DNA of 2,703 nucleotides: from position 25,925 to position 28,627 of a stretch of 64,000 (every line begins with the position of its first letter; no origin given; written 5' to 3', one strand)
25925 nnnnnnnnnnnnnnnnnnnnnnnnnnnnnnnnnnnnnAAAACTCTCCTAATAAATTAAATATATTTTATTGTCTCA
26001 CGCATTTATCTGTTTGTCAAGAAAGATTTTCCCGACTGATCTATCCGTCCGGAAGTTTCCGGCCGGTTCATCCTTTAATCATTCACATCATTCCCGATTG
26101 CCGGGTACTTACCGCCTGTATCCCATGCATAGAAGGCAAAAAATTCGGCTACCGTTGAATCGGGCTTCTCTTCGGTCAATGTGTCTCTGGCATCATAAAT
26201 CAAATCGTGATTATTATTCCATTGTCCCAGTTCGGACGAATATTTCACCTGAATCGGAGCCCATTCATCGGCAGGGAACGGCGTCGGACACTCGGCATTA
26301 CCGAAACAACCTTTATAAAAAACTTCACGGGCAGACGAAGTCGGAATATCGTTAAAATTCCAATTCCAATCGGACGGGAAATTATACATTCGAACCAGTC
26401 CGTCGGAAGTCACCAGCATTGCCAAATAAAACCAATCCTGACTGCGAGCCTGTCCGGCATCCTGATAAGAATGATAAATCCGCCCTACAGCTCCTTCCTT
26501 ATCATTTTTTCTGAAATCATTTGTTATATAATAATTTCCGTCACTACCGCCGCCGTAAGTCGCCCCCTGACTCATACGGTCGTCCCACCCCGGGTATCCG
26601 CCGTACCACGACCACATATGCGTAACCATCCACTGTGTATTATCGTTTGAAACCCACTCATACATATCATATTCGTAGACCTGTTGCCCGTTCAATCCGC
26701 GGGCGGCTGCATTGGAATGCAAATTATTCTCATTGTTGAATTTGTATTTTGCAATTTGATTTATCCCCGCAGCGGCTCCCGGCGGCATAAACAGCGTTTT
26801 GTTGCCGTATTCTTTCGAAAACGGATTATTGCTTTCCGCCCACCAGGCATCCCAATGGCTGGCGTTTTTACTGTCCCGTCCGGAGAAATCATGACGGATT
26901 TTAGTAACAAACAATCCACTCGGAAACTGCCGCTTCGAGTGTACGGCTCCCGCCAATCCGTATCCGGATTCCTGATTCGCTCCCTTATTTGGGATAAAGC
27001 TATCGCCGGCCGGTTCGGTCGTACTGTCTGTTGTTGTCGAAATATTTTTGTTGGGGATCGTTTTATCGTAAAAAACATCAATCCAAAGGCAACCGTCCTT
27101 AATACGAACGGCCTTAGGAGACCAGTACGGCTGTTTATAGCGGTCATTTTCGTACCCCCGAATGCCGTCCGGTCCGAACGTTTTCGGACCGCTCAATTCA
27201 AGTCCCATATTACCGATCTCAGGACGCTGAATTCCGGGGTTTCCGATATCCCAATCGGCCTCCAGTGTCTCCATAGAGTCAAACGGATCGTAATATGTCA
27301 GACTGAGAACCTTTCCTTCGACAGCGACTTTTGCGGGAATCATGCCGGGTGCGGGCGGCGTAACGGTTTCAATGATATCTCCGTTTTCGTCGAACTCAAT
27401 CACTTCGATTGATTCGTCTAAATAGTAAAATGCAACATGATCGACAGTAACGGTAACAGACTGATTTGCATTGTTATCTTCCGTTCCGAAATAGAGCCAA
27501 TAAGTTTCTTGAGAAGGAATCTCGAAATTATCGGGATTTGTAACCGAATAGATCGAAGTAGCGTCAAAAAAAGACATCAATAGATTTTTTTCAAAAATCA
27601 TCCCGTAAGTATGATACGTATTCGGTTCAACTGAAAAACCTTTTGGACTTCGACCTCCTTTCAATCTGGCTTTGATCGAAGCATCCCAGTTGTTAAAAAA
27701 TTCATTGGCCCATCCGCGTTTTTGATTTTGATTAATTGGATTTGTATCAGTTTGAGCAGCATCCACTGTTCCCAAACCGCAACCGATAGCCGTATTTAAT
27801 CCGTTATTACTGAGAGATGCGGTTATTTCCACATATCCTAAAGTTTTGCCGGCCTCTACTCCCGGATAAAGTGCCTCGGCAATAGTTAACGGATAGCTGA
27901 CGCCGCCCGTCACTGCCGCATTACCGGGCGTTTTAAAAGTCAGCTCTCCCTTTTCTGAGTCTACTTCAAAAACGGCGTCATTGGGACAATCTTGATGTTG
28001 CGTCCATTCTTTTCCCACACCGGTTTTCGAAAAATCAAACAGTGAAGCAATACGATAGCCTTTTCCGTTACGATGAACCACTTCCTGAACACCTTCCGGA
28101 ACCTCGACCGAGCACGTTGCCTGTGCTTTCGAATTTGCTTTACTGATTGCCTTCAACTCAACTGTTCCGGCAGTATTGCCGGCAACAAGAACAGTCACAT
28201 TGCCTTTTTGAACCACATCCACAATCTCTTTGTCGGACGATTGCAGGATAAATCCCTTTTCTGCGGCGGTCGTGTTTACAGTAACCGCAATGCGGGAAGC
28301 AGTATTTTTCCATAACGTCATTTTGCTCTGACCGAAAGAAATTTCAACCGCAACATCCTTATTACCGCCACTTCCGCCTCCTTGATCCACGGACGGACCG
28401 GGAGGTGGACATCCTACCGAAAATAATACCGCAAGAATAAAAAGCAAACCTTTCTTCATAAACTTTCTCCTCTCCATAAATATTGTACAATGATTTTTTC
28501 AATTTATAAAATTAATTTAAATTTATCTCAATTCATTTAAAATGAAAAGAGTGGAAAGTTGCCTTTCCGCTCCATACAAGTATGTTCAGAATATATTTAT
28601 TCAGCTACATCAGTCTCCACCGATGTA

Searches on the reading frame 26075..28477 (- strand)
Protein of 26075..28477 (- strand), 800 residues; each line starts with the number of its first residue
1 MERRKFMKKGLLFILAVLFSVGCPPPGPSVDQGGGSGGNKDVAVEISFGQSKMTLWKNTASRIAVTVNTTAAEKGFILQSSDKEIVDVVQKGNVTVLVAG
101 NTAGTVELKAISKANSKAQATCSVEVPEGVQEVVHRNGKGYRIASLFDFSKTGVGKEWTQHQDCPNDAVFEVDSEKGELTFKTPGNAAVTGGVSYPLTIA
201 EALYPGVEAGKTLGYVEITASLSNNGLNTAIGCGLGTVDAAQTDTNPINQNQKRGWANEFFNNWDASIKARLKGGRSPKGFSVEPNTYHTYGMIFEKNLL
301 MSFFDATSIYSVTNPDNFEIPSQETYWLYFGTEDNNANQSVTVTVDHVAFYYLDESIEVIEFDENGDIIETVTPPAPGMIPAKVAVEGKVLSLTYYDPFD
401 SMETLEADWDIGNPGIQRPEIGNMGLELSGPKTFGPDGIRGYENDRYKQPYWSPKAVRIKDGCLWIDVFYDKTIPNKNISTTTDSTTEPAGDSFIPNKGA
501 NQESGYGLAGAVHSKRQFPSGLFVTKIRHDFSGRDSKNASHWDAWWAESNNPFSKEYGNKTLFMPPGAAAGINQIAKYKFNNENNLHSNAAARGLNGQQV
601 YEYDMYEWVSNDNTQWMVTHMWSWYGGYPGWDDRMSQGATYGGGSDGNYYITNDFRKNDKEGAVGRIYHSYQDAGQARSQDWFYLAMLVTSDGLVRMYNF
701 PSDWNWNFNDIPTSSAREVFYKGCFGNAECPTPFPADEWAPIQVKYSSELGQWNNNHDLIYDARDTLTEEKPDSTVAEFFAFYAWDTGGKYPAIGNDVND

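Call 11: search_protein_families(library=pfam, proteins=[window:26075-28477:-], max_evalue=0.001)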
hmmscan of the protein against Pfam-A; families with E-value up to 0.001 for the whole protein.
window:26075-28477:- (800 aa): 0 families

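Call 50: search_protein_families(library=pfam, proteins=[window:26075-28474:-], max_evalue=5)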
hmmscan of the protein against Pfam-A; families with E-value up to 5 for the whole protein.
window:26075-28474:- (799 aa): 2 families
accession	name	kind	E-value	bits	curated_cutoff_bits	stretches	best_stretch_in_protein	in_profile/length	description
PF22925.3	TS_C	-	0.0046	17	27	1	278-350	123-195/202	Trans-sialidase, C-terminal domain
PF02368.24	Big_2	-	3.2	8.2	22.8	1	51-120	11-78/79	Bacterial Ig-like domain (group 2)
